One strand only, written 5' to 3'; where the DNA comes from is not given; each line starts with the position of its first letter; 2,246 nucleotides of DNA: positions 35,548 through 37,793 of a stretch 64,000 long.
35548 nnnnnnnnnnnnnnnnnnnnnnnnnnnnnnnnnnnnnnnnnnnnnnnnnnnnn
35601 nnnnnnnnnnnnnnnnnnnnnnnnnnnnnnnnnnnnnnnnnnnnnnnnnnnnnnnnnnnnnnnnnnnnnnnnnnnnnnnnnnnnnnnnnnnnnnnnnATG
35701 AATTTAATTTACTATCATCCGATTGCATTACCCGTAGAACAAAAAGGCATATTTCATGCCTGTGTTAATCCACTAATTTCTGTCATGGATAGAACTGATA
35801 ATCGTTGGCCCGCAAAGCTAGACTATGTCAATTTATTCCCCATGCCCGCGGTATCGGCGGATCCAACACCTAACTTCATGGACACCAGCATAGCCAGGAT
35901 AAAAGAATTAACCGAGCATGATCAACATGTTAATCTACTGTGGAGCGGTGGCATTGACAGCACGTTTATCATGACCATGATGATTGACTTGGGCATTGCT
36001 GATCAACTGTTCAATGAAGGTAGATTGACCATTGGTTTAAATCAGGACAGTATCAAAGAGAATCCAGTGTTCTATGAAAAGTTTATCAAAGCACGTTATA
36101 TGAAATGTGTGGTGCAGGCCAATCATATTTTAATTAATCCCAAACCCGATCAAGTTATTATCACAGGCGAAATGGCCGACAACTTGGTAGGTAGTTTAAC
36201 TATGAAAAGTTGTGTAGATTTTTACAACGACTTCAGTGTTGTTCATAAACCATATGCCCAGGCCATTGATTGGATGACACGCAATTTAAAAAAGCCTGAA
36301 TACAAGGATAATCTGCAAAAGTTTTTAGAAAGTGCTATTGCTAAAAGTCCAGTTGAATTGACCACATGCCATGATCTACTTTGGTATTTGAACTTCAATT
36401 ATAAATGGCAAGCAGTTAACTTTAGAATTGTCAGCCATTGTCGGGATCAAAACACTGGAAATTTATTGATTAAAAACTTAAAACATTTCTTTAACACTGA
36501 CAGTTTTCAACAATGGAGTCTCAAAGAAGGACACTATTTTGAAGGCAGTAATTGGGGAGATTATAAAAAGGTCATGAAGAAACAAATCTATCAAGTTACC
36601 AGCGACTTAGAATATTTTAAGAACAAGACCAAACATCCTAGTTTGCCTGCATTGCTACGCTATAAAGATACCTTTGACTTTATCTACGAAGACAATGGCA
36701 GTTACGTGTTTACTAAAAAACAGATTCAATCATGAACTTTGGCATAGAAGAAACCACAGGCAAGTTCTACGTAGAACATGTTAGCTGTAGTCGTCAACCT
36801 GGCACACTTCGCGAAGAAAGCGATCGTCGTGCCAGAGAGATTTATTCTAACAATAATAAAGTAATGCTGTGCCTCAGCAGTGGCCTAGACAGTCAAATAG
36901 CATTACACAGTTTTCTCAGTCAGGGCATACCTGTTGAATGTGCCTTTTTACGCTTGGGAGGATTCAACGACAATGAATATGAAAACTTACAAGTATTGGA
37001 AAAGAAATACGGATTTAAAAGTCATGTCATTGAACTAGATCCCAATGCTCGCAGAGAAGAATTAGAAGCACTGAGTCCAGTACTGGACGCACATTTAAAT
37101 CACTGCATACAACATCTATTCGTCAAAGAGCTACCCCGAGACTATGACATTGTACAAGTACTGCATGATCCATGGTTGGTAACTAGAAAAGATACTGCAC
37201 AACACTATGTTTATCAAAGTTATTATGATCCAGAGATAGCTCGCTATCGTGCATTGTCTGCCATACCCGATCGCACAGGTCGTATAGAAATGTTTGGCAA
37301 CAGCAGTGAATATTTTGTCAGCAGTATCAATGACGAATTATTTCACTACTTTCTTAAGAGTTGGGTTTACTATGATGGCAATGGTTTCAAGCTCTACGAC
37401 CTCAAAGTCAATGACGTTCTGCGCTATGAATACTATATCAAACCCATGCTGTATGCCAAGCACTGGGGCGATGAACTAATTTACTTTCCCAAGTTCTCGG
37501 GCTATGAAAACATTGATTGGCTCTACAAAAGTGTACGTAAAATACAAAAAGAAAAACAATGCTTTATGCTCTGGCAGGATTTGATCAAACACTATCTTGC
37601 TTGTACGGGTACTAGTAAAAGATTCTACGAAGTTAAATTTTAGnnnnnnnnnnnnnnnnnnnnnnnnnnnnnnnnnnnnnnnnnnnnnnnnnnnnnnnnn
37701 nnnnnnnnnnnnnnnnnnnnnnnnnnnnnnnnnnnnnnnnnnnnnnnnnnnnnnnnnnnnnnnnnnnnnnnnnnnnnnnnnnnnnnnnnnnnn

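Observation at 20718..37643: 17-kb late-expressed tailoring-enzyme island resembling a biosynthetic cluster with no scaffold enzyme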

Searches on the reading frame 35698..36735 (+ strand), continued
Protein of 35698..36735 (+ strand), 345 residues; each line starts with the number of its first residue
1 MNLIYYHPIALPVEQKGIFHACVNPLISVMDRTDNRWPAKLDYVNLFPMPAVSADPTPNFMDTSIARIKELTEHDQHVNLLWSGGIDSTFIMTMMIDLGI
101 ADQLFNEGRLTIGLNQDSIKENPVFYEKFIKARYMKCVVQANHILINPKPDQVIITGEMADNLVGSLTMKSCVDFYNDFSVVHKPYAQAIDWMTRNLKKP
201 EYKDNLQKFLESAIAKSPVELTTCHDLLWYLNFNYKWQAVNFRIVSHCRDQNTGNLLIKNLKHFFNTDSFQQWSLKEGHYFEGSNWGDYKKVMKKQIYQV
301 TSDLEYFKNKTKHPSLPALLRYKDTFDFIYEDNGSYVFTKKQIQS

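Call 96: list_cluster_members(proteins=[L094:7881-8906:+, L094:6888-7520:+, L094:7520-7903:+, L149:7893-8909:+, L149:11307-12011:+, L148:7935-9008:+, L148:9005-9703:+, L099:7899-8945:+, L099:6898-7530:+, L149:7301-7900:+])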
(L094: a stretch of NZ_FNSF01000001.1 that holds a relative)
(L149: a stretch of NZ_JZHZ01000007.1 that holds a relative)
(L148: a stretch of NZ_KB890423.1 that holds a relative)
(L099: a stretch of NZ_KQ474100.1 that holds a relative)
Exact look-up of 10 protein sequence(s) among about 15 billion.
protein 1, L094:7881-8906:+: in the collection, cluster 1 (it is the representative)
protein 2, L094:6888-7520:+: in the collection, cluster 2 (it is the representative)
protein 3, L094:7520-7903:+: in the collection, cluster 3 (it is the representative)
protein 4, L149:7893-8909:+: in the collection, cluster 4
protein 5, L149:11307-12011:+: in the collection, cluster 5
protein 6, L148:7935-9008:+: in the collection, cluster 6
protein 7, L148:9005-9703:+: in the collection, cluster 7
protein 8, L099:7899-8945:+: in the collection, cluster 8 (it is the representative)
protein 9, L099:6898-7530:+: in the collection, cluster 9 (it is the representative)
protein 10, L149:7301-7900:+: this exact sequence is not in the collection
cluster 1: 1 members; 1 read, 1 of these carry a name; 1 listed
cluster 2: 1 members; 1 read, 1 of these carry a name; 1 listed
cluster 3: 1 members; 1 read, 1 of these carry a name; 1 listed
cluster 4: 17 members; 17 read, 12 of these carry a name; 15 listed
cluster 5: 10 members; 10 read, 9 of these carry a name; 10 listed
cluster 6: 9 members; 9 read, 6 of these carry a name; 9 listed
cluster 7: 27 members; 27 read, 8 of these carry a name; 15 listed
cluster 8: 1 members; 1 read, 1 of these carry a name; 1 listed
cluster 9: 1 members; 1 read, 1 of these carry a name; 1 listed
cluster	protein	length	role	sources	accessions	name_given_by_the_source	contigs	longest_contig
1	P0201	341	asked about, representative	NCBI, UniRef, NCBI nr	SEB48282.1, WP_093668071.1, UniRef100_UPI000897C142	hypothetical protein SAMN04489761_0973 [Tenacibaculum sp. MAR_2009_124] | hypothetical protein n=1 Tax=Tenacibaculum sp. MAR_2009_124 TaxID=1250059 ... | hypothetical protein [Tenacibaculum sp. MAR_2009_124]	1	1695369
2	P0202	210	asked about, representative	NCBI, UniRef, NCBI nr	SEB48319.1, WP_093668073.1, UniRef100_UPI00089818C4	Cupin domain-containing protein [Tenacibaculum sp. MAR_2009_124] | cupin domain-containing protein n=1 Tax=Tenacibaculum sp. MAR_2009_124 TaxID=1250059 ...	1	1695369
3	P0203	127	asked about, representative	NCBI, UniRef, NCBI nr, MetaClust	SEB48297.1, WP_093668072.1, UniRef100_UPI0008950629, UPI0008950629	hypothetical protein SAMN04489761_0974 [Tenacibaculum sp. MAR_2009_124] | hypothetical protein n=1 Tax=Tenacibaculum sp. MAR_2009_124 TaxID=1250059 ... | hypothetical protein [Tenacibaculum sp. MAR_2009_124]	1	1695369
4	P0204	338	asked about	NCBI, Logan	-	-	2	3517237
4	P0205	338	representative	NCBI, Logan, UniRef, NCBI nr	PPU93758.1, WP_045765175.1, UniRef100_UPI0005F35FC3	hypothetical protein [Xanthomonas albilineans] | hypothetical protein n=1 Tax=Xanthomonas albilineans TaxID=29447 RepID=UPI0005F35FC3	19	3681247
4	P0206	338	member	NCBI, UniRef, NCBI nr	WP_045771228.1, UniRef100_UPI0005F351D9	hypothetical protein [Xanthomonas albilineans] | hypothetical protein n=1 Tax=Xanthomonas albilineans TaxID=29447 RepID=UPI0005F351D9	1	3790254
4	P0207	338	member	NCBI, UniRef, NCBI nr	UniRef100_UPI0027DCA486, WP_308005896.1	hypothetical protein n=1 Tax=Xanthomonas albilineans TaxID=29447 RepID=UPI0027DCA486 | hypothetical protein [Xanthomonas albilineans]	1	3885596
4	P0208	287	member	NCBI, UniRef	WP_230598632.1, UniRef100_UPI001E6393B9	hypothetical protein, partial [Xanthomonas albilineans] | hypothetical protein n=1 Tax=Xanthomonas albilineans TaxID=29447 RepID=UPI001E6393B9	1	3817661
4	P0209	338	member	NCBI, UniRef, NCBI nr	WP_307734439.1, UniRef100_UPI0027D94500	hypothetical protein [Xanthomonas albilineans] | hypothetical protein n=1 Tax=Xanthomonas albilineans TaxID=29447 RepID=UPI0027D94500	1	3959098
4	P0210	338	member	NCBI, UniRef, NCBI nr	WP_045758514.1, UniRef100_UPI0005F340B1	hypothetical protein [Xanthomonas albilineans] | hypothetical protein n=1 Tax=Xanthomonas albilineans TaxID=29447 RepID=UPI0005F340B1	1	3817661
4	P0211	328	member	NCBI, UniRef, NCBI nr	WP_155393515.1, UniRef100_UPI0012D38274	hypothetical protein [Xanthomonas albilineans] | hypothetical protein n=1 Tax=Xanthomonas albilineans TaxID=29447 RepID=UPI0012D38274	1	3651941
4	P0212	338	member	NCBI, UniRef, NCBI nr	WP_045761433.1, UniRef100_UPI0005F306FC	hypothetical protein [Xanthomonas albilineans] | hypothetical protein n=1 Tax=Xanthomonas albilineans TaxID=29447 RepID=UPI0005F306FC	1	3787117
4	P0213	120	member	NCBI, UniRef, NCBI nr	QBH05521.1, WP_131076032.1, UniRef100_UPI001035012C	hypothetical protein [Xanthomonas oryzae] | hypothetical protein n=1 Tax=Xanthomonas oryzae TaxID=347 RepID=UPI001035012C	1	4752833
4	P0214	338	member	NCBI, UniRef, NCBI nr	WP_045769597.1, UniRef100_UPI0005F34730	hypothetical protein [Xanthomonas albilineans] | hypothetical protein n=1 Tax=Xanthomonas albilineans TaxID=29447 RepID=UPI0005F34730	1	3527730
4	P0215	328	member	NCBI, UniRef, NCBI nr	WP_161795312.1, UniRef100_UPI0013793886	hypothetical protein [Xanthomonas sp. GPE 39] | hypothetical protein n=1 Tax=Xanthomonas sp. GPE 39 TaxID=1583099 RepID=UPI0013793886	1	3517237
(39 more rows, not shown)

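Call 102: search_protein_families(library=pfam, proteins=[L044:1399-2304:+, L044:2893-3489:+, L044:9378-9998:+, L044:11062-11700:+, L044:12027-12851:-, L044:12835-14937:-, L044:15582-16994:-, L044:16987-17991:-, L044:17970-18959:-, L044:18952-19764:-], max_evalue=0.01)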
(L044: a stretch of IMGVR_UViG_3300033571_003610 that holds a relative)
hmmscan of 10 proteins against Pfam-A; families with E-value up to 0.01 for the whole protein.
L044:1399-2304:+ (301 aa): 1 family
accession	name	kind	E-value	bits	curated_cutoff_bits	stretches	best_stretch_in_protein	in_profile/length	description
PF02511.20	Thy1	-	1.4e-56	191.8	24.8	1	33-235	2-191/191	Thymidylate synthase complementing protein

L044:2893-3489:+ (198 aa): 2 families
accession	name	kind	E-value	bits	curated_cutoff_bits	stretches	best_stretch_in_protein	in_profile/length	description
PF00106.31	adh_short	-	1.5e-07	31.5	26.6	0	6-37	3-34/195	short chain dehydrogenase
PF01370.27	Epimerase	-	0.002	18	20.9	0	6-58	1-66/240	NAD dependent epimerase/dehydratase family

L044:9378-9998:+ (206 aa): 0 families

L044:11062-11700:+ (212 aa): 0 families

L044:12027-12851:- (274 aa): 0 families

L044:12835-14937:- (700 aa): 0 families

L044:15582-16994:- (470 aa): 1 family
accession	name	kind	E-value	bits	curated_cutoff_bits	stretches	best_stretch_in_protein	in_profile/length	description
PF04055.27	Radical_SAM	-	2.5e-11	44.5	29.5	1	136-337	1-165/166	Radical SAM superfamily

L044:16987-17991:- (334 aa): 0 families

L044:17970-18959:- (329 aa): 0 families

L044:18952-19764:- (270 aa): 0 families

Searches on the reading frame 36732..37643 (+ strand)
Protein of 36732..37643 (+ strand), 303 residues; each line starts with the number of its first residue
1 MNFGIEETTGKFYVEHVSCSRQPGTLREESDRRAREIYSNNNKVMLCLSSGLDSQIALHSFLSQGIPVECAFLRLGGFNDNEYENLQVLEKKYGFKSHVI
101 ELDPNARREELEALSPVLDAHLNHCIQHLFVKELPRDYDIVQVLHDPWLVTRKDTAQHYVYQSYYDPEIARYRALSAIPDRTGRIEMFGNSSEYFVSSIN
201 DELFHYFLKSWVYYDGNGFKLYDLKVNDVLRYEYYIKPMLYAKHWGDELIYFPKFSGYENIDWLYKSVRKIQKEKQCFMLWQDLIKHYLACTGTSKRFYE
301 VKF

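Call 5: search_protein_families(library=pfam, proteins=[window:36732-37643:+], max_evalue=0.01)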
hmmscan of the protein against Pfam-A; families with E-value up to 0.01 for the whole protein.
window:36732-37643:+ (303 aa): 0 families

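Call 21: search_protein_families(library=ncbifam, proteins=[window:36732-37643:+], max_evalue=1)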
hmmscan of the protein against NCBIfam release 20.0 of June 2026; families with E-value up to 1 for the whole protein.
window:36732-37643:+ (303 aa): 6 families
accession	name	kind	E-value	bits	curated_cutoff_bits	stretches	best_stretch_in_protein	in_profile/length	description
NF003385.0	PRK04527.1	equivalog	0.0078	14.9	603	1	41-99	3-61/401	argininosuccinate synthase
TIGR00420.1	trmU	equivalog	0.029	13.2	236.95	1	43-81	2-40/351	tRNA 2-thiouridine(34) synthase MnmA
NF000848.1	PRK00074.1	equivalog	0.042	12.5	400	1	40-121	212-292/512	glutamine-hydrolyzing GMP synthase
NF038212.1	argG_rel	exception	0.068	12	425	1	36-102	9-74/381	argininosuccinate synthase-related protein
TIGR00342.1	TIGR00342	equivalog_domain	0.083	12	264.5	1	41-91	172-223/373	tRNA uracil 4-sulfurtransferase ThiI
NF006222.0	PRK08349.1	subfamily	0.16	11.8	251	1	43-86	2-45/198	hypothetical protein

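Call 22: search_protein_families(library=pfam, proteins=[window:36732-37643:+], max_evalue=10)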
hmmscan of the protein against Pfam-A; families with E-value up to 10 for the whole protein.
window:36732-37643:+ (303 aa): 3 families
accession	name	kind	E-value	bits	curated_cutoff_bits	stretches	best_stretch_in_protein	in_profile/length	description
PF02568.20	ThiI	-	0.028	14.5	20.5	1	42-92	4-55/197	Thiamine biosynthesis protein (ThiI)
PF00610.27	DEP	-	0.033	14.5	32.7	1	255-289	18-51/72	Domain found in Dishevelled, Egl-10, and Pleckstrin (DEP)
PF03054.22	tRNA_Me_trans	-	0.049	13.7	20.6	1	43-76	2-35/202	tRNA methyl transferase HUP domain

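Call 93: search_protein_families(library=phrogs, proteins=[window:36732-37643:+], max_evalue=0.001)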
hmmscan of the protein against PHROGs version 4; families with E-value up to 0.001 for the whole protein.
window:36732-37643:+ (303 aa): 1 family
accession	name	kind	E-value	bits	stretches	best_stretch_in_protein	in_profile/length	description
phrog_1550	-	moron, auxiliary metabolic gene and host takeover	3.7e-07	30.3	1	38-103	142-208/418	QueC-like queuosine biosynthesis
